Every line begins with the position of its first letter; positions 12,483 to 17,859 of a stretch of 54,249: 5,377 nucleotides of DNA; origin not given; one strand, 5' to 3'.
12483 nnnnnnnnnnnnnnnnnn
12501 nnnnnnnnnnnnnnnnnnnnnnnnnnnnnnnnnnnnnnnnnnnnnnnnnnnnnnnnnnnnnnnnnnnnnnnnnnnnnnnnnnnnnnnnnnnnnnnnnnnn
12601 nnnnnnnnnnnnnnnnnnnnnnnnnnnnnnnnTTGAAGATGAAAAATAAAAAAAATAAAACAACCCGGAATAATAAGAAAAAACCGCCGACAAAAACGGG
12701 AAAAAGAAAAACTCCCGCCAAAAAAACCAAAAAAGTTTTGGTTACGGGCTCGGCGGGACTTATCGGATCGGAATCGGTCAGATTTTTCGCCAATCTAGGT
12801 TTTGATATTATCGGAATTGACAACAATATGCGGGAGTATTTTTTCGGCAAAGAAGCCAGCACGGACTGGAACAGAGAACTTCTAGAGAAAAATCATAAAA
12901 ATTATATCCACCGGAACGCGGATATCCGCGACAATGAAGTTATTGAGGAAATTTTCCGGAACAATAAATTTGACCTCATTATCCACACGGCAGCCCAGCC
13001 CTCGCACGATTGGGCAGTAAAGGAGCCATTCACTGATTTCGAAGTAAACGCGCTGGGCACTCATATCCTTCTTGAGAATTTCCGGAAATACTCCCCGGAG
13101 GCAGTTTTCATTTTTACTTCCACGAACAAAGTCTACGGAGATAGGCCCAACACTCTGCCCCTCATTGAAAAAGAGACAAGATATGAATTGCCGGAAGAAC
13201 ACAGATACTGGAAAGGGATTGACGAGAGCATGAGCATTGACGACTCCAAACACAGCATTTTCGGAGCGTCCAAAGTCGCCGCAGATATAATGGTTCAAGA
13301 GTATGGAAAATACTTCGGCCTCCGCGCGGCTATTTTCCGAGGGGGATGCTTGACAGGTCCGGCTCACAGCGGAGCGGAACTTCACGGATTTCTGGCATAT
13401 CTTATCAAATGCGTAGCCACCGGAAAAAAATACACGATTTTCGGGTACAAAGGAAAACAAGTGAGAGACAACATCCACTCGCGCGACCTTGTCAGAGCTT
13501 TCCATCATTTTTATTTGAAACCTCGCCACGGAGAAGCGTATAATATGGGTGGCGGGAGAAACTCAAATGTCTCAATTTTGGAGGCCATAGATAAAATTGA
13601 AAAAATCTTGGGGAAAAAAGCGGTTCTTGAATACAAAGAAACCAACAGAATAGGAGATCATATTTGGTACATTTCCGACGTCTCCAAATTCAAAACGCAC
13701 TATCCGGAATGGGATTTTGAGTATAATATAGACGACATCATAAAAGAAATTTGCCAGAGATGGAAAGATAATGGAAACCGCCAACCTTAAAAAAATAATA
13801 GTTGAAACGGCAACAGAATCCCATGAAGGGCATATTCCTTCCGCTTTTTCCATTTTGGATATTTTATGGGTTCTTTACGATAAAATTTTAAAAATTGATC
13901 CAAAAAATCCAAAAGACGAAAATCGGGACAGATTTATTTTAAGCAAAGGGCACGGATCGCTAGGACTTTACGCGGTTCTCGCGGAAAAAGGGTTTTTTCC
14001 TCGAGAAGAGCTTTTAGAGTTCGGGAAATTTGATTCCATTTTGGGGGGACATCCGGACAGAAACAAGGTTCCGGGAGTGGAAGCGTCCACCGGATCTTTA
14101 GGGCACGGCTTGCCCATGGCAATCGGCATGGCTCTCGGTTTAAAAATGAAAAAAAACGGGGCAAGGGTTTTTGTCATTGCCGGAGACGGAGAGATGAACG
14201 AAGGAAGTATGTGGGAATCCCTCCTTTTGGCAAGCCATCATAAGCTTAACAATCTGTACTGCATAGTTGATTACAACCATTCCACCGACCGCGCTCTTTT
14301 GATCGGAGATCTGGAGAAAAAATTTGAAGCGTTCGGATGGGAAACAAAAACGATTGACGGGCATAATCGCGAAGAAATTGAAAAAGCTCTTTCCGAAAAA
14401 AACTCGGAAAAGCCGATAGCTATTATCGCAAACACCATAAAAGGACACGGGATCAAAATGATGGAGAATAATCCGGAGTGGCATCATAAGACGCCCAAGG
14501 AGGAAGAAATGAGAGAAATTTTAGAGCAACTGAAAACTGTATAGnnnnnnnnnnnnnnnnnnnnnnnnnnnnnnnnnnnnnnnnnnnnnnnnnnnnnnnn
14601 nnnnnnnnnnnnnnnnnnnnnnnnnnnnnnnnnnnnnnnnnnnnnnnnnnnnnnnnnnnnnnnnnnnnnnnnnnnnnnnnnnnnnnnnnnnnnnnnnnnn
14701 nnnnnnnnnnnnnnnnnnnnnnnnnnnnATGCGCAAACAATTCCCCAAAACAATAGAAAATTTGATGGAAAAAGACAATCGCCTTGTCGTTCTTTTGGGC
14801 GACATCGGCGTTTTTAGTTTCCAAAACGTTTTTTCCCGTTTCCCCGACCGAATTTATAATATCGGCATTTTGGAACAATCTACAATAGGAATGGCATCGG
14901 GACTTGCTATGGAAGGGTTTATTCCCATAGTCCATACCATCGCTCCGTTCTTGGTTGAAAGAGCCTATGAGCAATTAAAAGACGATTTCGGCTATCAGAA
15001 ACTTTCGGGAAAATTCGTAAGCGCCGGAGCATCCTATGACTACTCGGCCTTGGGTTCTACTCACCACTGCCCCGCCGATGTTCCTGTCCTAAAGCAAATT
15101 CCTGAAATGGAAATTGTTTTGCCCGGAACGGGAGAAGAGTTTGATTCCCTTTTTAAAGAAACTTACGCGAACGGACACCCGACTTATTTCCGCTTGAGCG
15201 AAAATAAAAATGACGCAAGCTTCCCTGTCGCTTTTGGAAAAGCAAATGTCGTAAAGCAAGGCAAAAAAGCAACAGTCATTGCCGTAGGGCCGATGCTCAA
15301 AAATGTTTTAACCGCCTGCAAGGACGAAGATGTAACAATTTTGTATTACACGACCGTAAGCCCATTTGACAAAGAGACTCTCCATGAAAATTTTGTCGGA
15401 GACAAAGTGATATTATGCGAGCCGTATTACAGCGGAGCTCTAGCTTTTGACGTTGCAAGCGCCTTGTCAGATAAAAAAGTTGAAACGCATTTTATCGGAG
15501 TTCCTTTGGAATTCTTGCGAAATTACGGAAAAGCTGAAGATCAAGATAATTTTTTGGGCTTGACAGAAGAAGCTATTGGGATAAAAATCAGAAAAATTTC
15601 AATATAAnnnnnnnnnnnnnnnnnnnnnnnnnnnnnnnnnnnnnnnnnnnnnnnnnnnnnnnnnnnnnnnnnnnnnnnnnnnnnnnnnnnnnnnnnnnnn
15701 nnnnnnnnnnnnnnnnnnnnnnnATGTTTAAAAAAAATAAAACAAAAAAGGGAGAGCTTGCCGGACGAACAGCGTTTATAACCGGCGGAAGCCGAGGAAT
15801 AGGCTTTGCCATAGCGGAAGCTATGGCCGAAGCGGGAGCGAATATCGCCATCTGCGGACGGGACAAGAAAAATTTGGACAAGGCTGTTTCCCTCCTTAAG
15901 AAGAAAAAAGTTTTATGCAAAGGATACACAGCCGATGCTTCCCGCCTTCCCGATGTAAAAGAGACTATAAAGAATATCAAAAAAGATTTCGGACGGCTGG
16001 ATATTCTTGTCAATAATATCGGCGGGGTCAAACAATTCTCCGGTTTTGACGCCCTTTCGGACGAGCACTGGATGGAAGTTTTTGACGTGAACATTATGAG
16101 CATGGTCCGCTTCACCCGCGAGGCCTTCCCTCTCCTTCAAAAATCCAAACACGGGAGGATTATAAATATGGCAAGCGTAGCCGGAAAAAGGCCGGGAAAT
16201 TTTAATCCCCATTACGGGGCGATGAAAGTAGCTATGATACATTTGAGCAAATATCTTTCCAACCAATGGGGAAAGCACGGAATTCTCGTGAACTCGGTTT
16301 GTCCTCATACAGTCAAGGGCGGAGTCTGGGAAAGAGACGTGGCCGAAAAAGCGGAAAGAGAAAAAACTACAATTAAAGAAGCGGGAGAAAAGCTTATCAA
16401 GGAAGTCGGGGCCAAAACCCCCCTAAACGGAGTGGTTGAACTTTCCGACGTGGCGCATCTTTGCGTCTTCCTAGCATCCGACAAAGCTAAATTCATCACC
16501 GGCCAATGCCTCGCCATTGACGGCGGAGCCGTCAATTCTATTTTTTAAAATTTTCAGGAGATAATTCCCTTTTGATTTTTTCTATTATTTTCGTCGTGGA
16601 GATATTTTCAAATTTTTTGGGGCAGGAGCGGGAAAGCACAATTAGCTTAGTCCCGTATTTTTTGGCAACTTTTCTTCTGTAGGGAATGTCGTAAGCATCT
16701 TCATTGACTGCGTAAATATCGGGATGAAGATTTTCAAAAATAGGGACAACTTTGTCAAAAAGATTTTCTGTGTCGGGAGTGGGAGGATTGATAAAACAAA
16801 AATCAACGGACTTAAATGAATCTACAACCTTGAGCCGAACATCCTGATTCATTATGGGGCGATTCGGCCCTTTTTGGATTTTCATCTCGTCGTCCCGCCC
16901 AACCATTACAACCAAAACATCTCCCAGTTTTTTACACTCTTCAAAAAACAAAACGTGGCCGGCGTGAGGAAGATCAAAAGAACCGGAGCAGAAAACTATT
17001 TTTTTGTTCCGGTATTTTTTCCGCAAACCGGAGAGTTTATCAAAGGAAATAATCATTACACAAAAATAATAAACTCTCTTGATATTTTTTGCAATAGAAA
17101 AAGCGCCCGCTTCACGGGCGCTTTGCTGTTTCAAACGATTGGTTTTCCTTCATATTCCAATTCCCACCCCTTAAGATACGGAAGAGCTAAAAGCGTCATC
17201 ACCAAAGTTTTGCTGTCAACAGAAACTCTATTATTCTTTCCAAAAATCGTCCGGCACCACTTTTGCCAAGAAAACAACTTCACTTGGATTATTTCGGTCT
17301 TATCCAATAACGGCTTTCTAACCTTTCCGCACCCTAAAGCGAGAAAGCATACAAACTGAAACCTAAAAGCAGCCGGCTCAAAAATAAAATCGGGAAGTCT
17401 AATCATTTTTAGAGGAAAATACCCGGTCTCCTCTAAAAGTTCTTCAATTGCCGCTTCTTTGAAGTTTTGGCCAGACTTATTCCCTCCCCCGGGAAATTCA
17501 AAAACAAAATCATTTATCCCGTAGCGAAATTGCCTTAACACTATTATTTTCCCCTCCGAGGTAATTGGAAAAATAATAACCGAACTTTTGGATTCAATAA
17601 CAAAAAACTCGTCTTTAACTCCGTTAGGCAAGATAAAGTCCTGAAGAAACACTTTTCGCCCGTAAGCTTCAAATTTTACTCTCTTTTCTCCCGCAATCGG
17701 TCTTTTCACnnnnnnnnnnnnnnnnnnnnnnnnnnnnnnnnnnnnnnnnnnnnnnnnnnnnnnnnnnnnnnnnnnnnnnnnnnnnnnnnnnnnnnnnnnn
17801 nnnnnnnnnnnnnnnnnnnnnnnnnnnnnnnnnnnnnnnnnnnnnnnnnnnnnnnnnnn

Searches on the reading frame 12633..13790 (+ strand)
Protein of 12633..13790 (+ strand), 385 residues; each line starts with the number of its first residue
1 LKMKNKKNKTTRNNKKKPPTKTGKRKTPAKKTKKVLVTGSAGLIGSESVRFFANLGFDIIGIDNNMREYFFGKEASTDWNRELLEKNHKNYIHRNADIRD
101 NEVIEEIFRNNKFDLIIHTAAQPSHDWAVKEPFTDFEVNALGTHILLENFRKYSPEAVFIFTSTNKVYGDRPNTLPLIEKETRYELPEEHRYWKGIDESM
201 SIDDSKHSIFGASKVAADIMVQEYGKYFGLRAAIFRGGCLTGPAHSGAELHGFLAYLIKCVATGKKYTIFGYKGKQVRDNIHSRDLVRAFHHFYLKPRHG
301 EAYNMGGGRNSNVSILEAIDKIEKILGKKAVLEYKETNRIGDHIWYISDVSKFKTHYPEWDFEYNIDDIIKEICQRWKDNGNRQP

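Call 10: search_protein_families(library=pfam, proteins=[window:12633-13790:+])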
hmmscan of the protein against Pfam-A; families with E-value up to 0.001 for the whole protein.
window:12633-13790:+ (385 aa): 6 families
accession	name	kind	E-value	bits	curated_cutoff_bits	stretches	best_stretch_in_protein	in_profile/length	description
PF01370.27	Epimerase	-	1.4e-40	139.7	20.9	1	35-306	1-240/240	NAD dependent epimerase/dehydratase family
PF16363.11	GDP_Man_Dehyd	-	4.7e-30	105.6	27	1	36-372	1-331/332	GDP-mannose 4,6 dehydratase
PF04321.23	RmlD_sub_bind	-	2.5e-11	43.6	27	1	34-171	2-108/287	RmlD substrate binding domain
PF02719.21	Polysacc_synt_2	-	5.2e-09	36.1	20.2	1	35-167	1-131/293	Polysaccharide biosynthesis protein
PF07993.18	NAD_binding_4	-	6.3e-09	35.8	20.1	1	111-272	87-241/258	Male sterility protein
PF01073.25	3Beta_HSD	-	5.4e-08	32.6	22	1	36-190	1-144/280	3-beta hydroxysteroid dehydrogenase/isomerase family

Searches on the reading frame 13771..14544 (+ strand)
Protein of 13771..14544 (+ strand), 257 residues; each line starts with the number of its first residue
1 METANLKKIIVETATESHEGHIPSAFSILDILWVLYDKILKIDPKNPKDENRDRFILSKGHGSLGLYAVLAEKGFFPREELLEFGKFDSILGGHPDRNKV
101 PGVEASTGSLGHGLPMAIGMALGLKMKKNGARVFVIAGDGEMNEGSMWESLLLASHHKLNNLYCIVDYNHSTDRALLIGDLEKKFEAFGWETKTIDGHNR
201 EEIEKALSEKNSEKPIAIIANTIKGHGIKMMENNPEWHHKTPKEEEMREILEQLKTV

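Call 10: search_protein_families(library=pfam, proteins=[window:13771-14544:+])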
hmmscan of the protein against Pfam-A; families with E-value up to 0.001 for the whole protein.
window:13771-14544:+ (257 aa): 4 families
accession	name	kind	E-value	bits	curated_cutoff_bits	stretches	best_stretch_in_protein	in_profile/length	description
PF00456.26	Transketolase_N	-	1.3e-43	149.7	22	1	10-253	13-274/334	Transketolase, thiamine diphosphate binding domain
PF13292.11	DXP_synthase_N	-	3e-07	30.4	21.2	1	86-226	89-224/274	1-deoxy-D-xylulose-5-phosphate synthase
PF02775.26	TPP_enzyme_C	-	1.2e-06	28.8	21.9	1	105-167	25-81/151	Thiamine pyrophosphate enzyme, C-terminal TPP binding domain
PF00676.26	E1_dh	-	2.5e-06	27.1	22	1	106-166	99-159/300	Dehydrogenase E1 component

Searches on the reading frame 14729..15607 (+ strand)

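Call 10: search_protein_families(library=pfam, proteins=[window:14729-15607:+])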
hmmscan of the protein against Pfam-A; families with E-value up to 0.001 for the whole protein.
window:14729-15607:+ (292 aa): 2 families
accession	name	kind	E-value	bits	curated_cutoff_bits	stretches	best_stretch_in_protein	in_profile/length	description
PF02779.29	Transket_pyr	-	3.8e-22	79.2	27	1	1-159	5-170/174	Transketolase, pyrimidine binding domain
PF02780.25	Transketolase_C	-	7.7e-09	36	25.9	1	170-283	1-124/124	Transketolase, C-terminal domain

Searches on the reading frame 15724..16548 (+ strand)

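Call 11: search_protein_families(library=pfam, proteins=[window:15724-16548:+])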
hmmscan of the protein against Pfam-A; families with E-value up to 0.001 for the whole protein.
window:15724-16548:+ (274 aa): 4 families
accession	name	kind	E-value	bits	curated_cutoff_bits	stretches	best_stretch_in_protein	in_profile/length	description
PF13561.12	adh_short_C2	-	1.9e-55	188.5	27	1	24-268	6-234/236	Enoyl-(Acyl carrier protein) reductase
PF00106.31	adh_short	-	2.5e-50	171.1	26.6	1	16-203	2-188/195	short chain dehydrogenase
PF08659.16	KR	-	4.2e-10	40.3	22.6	1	17-130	3-119/180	KR domain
PF23441.1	SDR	-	1.8e-09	37.8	27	1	11-269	4-255/258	SDR-like rossmann domain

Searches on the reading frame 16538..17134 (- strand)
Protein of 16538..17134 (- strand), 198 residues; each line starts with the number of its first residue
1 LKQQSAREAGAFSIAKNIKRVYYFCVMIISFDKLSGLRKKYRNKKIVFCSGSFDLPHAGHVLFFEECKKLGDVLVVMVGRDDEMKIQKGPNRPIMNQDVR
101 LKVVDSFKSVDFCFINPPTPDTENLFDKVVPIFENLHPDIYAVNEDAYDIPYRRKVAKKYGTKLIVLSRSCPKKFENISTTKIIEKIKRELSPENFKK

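Call 56: search_protein_families(library=pfam, proteins=[window:16538-17134:-], max_evalue=0.0001)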
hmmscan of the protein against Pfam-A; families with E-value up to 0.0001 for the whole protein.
window:16538-17134:- (198 aa): 1 family
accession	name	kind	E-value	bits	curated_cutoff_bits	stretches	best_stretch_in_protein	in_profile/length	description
PF01467.32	CTP_transf_like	-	2.5e-14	54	21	1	49-185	2-132/133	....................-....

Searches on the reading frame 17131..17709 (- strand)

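Call 56: search_protein_families(library=pfam, proteins=[window:17131-17709:-], max_evalue=0.0001)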
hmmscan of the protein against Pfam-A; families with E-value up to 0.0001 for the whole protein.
window:17131-17709:- (192 aa): 1 family
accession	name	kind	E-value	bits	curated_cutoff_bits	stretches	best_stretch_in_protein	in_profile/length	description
PF00293.34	NUDIX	-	5.3e-10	39.9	21.1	1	42-149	4-116/134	NUDIX domain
